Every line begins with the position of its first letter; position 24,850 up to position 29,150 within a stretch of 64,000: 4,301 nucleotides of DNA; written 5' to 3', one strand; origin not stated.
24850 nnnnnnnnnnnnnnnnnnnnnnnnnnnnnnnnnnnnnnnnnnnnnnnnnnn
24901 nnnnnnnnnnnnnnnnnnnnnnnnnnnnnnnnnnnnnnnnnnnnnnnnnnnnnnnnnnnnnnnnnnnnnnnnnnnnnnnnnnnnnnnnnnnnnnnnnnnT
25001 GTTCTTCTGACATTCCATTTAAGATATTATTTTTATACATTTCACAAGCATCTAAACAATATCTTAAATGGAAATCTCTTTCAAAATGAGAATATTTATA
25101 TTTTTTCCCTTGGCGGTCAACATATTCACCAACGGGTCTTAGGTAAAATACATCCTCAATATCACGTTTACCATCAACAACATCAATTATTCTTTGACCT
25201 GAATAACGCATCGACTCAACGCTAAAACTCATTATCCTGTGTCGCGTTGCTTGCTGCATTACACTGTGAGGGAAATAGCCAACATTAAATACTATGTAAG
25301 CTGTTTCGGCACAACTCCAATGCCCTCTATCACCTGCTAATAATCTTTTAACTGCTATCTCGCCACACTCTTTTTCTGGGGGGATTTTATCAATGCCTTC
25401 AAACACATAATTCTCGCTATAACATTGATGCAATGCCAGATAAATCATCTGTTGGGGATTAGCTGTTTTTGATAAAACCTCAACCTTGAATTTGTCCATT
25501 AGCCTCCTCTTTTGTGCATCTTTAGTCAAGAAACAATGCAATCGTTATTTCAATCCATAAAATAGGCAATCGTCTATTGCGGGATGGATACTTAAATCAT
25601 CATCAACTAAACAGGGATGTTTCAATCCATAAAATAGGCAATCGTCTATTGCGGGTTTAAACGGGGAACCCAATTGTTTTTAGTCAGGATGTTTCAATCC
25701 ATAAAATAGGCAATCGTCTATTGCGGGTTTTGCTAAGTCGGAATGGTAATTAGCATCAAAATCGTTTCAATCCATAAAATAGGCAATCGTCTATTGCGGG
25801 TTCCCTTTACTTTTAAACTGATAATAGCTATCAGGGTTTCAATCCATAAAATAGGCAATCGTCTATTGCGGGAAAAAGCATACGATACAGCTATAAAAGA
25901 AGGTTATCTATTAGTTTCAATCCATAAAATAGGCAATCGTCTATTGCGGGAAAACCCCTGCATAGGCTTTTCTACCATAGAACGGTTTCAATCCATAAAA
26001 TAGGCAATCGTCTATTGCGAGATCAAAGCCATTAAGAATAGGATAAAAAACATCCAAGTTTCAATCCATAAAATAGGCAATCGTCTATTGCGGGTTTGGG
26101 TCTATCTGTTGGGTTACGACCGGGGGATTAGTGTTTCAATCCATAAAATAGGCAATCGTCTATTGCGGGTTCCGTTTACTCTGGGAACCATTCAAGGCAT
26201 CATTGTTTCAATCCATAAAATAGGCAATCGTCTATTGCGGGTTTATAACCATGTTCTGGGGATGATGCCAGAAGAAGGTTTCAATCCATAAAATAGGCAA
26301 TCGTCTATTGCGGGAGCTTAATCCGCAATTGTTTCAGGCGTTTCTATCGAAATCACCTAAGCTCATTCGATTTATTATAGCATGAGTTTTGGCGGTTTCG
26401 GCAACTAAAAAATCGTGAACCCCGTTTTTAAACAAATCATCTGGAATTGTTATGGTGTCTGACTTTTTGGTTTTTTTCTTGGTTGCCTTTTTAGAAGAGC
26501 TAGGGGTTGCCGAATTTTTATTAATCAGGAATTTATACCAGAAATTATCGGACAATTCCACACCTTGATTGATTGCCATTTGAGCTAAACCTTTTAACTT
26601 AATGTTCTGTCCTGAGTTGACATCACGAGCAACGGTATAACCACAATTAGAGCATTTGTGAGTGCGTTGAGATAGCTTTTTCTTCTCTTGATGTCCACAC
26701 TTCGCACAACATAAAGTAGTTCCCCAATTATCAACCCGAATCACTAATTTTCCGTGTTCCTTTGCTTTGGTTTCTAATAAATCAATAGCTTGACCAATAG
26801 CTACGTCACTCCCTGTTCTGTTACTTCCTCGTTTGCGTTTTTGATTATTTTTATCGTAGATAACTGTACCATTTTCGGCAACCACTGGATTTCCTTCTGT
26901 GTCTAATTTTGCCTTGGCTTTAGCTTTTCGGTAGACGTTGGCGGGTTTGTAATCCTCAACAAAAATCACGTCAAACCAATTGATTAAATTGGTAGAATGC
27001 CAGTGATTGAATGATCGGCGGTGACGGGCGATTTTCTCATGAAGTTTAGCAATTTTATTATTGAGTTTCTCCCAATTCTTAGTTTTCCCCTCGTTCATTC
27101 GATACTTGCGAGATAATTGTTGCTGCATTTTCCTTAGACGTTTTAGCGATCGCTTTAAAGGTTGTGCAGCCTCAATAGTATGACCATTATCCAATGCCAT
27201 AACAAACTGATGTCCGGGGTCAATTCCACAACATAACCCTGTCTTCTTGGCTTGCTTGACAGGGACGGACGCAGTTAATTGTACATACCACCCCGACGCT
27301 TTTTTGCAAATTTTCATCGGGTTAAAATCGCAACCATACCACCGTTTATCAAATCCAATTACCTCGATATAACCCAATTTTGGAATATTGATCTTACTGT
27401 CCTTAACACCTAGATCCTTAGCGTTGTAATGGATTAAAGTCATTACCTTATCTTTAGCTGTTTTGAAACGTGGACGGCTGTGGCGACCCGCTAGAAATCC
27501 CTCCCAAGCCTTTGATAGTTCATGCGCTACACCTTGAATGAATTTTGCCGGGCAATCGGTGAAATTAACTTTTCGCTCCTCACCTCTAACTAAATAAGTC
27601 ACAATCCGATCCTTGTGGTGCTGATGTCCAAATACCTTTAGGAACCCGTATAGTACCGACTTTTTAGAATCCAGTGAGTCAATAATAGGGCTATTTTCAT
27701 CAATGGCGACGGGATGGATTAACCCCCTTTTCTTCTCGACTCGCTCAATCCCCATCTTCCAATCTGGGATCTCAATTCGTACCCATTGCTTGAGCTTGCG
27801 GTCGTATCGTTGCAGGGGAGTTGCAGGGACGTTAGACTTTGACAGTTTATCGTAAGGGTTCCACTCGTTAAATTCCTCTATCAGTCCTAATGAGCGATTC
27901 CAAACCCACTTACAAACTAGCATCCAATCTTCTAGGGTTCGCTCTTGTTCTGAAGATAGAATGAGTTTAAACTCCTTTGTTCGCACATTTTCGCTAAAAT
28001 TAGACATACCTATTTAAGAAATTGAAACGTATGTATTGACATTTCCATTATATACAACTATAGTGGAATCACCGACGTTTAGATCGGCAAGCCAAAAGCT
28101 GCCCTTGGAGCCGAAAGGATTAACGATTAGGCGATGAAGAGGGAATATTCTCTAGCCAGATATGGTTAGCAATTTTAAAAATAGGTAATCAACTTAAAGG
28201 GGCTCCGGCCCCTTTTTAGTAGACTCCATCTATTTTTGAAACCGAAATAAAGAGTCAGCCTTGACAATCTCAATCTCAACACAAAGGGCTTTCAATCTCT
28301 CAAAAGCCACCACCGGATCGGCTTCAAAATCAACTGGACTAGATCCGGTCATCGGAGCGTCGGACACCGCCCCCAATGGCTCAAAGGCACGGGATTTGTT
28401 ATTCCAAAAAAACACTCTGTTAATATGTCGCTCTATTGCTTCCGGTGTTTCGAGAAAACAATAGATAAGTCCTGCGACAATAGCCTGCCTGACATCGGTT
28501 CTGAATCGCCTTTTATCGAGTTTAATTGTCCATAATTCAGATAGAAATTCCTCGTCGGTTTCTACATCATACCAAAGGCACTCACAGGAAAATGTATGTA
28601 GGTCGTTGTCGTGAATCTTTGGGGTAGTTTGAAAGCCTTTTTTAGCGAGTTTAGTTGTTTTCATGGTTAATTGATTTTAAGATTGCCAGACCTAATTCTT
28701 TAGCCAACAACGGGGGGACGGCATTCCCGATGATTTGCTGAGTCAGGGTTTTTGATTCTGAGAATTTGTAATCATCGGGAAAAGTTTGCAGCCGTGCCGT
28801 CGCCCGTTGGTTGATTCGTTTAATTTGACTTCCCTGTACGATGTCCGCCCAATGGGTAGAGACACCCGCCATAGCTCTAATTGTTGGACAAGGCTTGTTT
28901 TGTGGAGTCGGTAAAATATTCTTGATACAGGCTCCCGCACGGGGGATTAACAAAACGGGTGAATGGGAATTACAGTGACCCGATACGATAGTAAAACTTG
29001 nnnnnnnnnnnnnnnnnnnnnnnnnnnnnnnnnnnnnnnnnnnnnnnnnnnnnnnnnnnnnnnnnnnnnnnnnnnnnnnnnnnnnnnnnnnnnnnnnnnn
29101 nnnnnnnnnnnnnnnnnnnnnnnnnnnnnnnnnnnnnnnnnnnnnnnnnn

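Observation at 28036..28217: Candidate tracrRNA transcribed divergently, just upstream of the nuclease gene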

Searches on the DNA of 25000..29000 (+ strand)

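Call 8: search_rna_families(source=window, start=25000, end=29000, threshold=evalue, max_evalue=10, show_alignments=3)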
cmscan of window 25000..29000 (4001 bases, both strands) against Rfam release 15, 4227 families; matches with E-value up to 10: 14.
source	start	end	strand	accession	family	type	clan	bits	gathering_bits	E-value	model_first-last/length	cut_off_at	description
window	25011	25075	-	RF03956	mir-737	Gene; miRNA;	-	24.2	60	1.2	1-63/63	no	mir-737 microRNA precursor family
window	25276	25339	-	RF00317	snoZ163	Gene; snRNA; snoRNA; CD-box;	-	21.6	39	0.22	1-90/90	no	Small nucleolar RNA Z163/Z177 family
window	26058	26090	-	RF01323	CRISPR-DR10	Gene; CRISPR;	-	18.4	39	1.5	1-37/37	no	CRISPR RNA direct repeat element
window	26205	26237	-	RF01323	CRISPR-DR10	Gene; CRISPR;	-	18.4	39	1.5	1-37/37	no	CRISPR RNA direct repeat element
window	25914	25946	-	RF01323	CRISPR-DR10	Gene; CRISPR;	-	18.4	39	1.5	1-37/37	no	CRISPR RNA direct repeat element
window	26278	26310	-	RF01323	CRISPR-DR10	Gene; CRISPR;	-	18.4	39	1.5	1-37/37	no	CRISPR RNA direct repeat element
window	25691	25723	-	RF01323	CRISPR-DR10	Gene; CRISPR;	-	18.4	39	1.5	1-37/37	no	CRISPR RNA direct repeat element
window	26133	26165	-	RF01323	CRISPR-DR10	Gene; CRISPR;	-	18.4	39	1.5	1-37/37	no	CRISPR RNA direct repeat element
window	25619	25651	-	RF01323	CRISPR-DR10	Gene; CRISPR;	-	18.4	39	1.5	1-37/37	no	CRISPR RNA direct repeat element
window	25764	25796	-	RF01323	CRISPR-DR10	Gene; CRISPR;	-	18.4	39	1.5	1-37/37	no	CRISPR RNA direct repeat element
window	25836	25868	-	RF01323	CRISPR-DR10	Gene; CRISPR;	-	18.4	39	1.5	1-37/37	no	CRISPR RNA direct repeat element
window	25985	26017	-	RF01323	CRISPR-DR10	Gene; CRISPR;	-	18.4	39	1.5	1-37/37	no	CRISPR RNA direct repeat element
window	27047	27149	+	RF00016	SNORD14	Gene; snRNA; snoRNA; CD-box;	-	18.4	64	4.4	1-111/111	no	Small nucleolar RNA SNORD14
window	28307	28356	-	RF01275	sR22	Gene; snRNA; snoRNA; CD-box;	-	17.4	40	4.3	1-58/58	no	Small nucleolar RNA sR22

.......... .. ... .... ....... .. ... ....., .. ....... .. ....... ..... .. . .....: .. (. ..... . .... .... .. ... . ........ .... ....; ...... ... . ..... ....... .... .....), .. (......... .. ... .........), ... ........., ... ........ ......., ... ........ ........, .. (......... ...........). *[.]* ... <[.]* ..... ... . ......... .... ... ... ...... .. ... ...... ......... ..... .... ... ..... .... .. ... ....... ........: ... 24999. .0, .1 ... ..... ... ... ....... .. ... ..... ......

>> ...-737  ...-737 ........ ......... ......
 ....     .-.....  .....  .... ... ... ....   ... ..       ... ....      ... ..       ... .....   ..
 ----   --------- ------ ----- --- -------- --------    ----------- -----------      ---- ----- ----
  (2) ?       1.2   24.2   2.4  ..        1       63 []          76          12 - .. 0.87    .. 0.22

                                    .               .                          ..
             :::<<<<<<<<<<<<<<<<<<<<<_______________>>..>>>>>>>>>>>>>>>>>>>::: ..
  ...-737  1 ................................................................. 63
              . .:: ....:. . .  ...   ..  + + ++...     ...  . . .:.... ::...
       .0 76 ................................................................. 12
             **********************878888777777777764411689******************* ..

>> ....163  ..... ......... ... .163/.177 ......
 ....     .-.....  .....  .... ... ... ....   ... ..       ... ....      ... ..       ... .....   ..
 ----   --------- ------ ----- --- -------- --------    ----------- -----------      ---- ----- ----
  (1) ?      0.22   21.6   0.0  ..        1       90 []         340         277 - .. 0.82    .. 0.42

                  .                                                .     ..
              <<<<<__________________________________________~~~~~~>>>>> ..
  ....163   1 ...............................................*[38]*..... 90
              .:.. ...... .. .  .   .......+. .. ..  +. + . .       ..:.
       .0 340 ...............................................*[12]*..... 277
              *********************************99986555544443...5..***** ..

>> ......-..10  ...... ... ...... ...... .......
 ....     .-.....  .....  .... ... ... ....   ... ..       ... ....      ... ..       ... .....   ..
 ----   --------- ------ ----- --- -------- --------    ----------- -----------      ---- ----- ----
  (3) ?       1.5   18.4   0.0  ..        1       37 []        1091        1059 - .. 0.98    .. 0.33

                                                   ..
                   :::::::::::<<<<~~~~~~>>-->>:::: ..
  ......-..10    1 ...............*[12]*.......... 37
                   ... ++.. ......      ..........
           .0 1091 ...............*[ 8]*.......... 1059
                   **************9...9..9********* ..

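Call 11: search_dna_similar(query=window:25500-28700:+, collection=phages, mode=distant)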
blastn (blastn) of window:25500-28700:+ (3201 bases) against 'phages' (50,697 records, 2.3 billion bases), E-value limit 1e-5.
Records with a match: 2; places in all: 4; records where one place covers at least 80% of the query: 0.
Best place of each record, by identity: 80-90% 2.
By first word of the organism name: Planktothrix 2.
By host as written in the record: Planktothrix agardhii HAB637 2.
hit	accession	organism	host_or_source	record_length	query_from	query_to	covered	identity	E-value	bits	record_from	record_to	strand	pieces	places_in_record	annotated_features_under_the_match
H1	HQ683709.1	Planktothrix phage PaV-LD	Planktothrix agardhii HAB637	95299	2767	3201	14%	80.2%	1e-114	422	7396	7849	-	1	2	hypothetical protein | site-specific DNA methylase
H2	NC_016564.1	Planktothrix phage PaV-LD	Planktothrix agardhii HAB637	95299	2767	3201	14%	80.2%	1e-114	422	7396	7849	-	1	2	hypothetical protein | DNA methyltransferase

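Call 33: build_rna_model(alignment_id=A3, structure=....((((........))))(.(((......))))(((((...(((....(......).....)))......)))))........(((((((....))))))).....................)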
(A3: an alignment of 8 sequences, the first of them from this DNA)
Model R1 built from alignment A3 (8 sequences, 124 columns); structure: as given.
model positions 122; base pairs 24; branch points 3; effective number of sequences 0.97; information 0.59 bits per position. Calibrated on 0.2 Mb of random sequence (short: E-values are rough).
structure used (alignment columns):
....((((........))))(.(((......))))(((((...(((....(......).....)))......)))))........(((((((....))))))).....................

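Call 34: search_with_rna_model(model_id=R1, sources=[window, L018, L021, L022, L023, L024, L025, L028, L029, L030, L031, L032, L033, L034, L035, L036, L037, L038, L039, L040, L041, L042, L043, L044, L045, L046, L047, L048, L049, L050, L051, L052, L053, L054, L055, L056, L057, L058, L059, L060, L061, L062, L063, L064, L065, L066, L067, L068, L069, L070, L071, L072, L073, L074, L075, L076, L077, L078, L079, L080, L081, L082, L083, L084, L085, L086, L087, L088, L089, L090, L091, L092, L093, L094, L095], max_evalue=10, show_alignments=0)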
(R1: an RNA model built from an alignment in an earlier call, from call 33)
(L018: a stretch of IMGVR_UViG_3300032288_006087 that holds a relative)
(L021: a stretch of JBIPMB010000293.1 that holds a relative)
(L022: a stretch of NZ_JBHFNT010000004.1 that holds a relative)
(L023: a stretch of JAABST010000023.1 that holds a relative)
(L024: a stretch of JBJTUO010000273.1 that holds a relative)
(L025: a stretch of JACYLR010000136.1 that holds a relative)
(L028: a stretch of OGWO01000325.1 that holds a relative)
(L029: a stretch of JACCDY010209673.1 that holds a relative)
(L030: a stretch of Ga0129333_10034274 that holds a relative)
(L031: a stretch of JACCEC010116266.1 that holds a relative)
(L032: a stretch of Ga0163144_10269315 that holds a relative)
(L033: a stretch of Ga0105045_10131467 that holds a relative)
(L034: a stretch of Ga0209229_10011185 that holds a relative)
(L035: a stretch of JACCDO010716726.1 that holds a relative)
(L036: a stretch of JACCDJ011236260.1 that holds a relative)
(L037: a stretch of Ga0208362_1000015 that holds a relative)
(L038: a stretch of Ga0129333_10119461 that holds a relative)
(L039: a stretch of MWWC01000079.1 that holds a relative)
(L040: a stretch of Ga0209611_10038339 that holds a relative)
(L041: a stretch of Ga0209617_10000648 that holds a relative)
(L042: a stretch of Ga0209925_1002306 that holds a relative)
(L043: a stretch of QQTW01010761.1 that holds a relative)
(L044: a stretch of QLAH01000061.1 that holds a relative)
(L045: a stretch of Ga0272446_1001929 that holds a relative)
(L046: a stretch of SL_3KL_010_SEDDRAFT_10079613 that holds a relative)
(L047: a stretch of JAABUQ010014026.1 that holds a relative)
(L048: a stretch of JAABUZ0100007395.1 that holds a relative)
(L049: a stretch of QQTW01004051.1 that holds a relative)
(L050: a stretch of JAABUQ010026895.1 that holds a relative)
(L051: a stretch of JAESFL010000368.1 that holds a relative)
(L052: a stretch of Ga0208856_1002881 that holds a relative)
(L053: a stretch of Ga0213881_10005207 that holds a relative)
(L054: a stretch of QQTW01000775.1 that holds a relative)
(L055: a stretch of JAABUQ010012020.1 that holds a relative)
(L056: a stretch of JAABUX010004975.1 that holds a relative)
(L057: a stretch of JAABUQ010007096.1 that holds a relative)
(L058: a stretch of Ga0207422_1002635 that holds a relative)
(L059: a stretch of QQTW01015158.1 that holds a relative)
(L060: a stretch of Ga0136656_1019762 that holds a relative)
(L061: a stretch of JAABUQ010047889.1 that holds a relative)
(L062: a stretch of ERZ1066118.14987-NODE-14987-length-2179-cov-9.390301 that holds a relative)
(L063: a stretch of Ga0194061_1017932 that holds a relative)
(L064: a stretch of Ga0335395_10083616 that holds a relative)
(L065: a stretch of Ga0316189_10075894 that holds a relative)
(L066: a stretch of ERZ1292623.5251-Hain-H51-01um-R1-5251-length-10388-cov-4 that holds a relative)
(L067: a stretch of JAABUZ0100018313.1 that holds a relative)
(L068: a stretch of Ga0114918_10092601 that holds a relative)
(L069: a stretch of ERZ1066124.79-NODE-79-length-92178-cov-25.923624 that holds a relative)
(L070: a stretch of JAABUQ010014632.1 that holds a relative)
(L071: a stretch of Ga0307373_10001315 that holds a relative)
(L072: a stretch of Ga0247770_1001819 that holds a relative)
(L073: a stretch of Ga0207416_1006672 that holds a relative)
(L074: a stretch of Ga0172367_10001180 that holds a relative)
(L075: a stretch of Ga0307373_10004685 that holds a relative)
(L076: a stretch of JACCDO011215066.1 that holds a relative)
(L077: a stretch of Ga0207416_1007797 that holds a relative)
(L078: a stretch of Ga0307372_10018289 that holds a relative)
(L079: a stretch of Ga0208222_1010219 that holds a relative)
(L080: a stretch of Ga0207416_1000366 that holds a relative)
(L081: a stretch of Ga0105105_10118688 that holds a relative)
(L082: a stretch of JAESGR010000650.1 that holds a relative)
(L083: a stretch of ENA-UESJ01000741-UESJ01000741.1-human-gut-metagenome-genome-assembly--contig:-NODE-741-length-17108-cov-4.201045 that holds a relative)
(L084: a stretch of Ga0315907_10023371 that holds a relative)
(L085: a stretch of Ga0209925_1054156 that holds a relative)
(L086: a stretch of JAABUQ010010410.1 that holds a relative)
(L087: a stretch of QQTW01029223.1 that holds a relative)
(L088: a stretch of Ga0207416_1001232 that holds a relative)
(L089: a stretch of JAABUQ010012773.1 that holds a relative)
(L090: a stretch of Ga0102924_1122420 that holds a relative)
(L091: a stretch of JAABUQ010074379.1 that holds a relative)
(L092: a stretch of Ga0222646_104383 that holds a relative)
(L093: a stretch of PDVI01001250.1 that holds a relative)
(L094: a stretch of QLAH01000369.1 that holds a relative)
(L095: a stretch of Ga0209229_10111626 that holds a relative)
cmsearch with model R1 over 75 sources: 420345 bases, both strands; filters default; matches with E-value up to 10: 13.
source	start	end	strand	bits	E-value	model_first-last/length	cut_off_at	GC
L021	955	1077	-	152.7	1.6e-32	1-122/122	no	0.41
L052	2812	2934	-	152.7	1.6e-32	1-122/122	no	0.41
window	28068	28190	+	151.8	2.6e-32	1-122/122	no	0.42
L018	3824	3941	-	130.9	1.7e-27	1-122/122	no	0.44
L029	855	972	-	130.9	1.7e-27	1-122/122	no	0.44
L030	1069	1186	-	130.9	1.7e-27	1-122/122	no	0.44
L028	59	176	-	130.2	2.5e-27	1-122/122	no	0.43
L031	2806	2923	-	126.5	1.8e-26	1-122/122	no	0.48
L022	2760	2895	-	23.5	0.011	1-122/122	no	0.44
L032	24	162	-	21.7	0.029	1-122/122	no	0.44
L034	2018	2161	+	16.7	0.43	1-122/122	no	0.46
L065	2277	2404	+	15.3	0.9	1-122/122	no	0.5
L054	2935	3044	+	14.8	1.1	1-122/122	no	0.37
